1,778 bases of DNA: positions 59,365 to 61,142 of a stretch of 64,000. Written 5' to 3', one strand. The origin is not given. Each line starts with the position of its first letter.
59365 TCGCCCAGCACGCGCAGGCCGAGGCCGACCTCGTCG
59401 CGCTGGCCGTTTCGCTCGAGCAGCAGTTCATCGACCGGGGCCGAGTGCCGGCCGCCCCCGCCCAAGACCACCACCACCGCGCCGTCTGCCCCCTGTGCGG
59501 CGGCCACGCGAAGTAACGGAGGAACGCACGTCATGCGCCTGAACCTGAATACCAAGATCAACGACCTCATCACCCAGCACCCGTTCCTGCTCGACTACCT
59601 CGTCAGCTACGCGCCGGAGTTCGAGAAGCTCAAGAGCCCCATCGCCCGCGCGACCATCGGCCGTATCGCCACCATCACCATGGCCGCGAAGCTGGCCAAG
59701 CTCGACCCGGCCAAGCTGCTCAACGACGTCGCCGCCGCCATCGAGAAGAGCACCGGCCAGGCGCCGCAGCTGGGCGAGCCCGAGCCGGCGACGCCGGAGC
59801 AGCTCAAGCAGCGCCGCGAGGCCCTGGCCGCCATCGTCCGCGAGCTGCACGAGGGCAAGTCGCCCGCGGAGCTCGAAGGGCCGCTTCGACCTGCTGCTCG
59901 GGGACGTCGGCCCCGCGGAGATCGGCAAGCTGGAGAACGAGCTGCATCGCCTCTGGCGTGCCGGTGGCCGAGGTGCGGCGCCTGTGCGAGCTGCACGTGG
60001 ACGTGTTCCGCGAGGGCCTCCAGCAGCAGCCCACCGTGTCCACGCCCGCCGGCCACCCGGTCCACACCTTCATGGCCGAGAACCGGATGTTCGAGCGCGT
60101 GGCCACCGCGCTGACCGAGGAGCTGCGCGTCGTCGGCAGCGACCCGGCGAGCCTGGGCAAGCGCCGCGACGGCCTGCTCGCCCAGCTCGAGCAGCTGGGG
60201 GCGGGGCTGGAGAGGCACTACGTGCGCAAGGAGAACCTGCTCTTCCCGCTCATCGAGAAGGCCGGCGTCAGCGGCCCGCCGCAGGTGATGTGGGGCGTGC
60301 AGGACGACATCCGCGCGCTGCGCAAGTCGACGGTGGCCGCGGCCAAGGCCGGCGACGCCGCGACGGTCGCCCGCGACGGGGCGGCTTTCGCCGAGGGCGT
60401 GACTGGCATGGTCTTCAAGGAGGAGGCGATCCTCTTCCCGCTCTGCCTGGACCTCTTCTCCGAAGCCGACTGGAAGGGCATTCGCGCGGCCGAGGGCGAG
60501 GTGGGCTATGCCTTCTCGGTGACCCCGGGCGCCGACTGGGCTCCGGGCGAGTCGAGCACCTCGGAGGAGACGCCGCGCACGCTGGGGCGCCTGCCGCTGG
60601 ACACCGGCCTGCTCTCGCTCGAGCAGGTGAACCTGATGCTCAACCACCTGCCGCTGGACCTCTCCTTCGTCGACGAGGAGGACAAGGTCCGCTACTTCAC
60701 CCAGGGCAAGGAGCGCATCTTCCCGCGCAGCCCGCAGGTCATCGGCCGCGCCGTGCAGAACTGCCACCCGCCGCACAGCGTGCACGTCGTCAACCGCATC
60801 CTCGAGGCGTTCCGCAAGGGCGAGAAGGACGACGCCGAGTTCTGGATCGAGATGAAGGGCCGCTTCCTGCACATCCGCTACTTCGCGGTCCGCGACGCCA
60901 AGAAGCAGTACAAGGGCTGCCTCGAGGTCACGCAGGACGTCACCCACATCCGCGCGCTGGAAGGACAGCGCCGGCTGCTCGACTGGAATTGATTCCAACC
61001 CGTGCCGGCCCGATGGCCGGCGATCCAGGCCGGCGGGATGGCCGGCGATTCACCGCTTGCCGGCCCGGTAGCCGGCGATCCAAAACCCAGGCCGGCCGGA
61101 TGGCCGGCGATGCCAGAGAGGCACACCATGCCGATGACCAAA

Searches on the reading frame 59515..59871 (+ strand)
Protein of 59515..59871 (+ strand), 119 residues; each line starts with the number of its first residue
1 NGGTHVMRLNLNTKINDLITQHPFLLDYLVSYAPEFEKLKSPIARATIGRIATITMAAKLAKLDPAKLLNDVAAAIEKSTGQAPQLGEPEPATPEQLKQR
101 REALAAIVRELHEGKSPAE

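Call 13: search_protein_families(library=pfam, proteins=[window:59515-59871:+], max_evalue=0.01)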
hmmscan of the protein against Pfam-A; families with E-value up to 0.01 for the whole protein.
window:59515-59871:+ (119 aa): 1 family
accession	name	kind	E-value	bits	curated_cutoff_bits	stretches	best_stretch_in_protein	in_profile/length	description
PF08984.16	DUF1858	-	9.7e-15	54.9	32.2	1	10-69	2-59/59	Domain of unknown function (DUF1858)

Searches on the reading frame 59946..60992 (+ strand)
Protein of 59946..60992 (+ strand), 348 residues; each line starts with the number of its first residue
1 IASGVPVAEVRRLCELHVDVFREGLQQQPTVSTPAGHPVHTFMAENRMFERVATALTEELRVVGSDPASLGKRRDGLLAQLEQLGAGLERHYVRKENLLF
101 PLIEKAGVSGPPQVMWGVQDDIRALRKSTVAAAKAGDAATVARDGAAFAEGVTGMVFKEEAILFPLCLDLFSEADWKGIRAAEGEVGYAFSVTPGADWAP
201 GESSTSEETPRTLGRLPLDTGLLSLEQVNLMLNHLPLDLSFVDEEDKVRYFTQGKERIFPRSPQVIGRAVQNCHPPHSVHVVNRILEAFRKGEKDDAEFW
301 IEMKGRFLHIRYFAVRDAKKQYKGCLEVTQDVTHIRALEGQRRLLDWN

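Call 13: search_protein_families(library=pfam, proteins=[window:59946-60956:+], max_evalue=0.01)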
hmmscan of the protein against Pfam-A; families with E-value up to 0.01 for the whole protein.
window:59946-60956:+ (337 aa): 4 families
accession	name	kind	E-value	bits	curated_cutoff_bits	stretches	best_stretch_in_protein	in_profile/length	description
PF13596.12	PAS_10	-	1.3e-31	109.8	22.1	1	229-333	2-106/106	PAS domain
PF01814.28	Hemerythrin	-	1.5e-14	55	25.3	1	37-167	1-127/127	Hemerythrin HHE cation binding domain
PF04282.18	DUF438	-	2.7e-05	24.4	25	1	1-26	41-66/67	Family of unknown function (DUF438)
PF13426.13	PAS_9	-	0.0092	16.7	27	0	262-333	28-102/103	PAS domain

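Call 27: find_related_loci(query=window:59946-60992:+, collection=metagenome_contigs, flank=10000)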
Query window:59946-60992:+ (348 aa) in metagenome_contigs; peptide patterns used: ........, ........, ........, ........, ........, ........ (x = any residue, [..] = any of these).
150 stretches matched a pattern; 67 encode a relative of the query (tblastn E <= 1e-3); 67 distinct loci.
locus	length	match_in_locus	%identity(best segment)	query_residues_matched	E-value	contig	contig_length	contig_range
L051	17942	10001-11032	62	4-348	2e-132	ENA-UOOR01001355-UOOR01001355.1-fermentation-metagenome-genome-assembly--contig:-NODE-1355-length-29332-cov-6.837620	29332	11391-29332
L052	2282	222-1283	61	4-348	2e-139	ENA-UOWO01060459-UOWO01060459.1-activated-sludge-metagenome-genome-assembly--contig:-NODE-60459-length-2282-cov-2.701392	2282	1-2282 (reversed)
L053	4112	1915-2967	55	1-347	3e-128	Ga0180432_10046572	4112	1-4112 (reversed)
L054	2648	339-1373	51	1-348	2e-123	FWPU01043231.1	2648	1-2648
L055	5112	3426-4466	49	1-348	6e-115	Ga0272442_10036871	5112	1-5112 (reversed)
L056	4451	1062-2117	51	1-348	4e-115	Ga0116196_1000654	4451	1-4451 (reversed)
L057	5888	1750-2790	48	1-348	5e-114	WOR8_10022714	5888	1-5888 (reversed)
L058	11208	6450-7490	49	1-348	6e-112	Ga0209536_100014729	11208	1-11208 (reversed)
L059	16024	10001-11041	48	1-348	5e-110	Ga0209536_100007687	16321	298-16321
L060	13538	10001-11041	48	1-348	5e-110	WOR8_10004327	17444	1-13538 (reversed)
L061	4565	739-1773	47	1-346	1e-107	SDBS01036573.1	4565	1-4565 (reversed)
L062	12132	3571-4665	47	1-348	2e-103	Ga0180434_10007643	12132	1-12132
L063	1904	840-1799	45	7-348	6e-106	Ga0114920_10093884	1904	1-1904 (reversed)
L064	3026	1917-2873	45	9-347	1e-99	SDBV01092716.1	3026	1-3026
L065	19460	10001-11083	45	1-347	1e-97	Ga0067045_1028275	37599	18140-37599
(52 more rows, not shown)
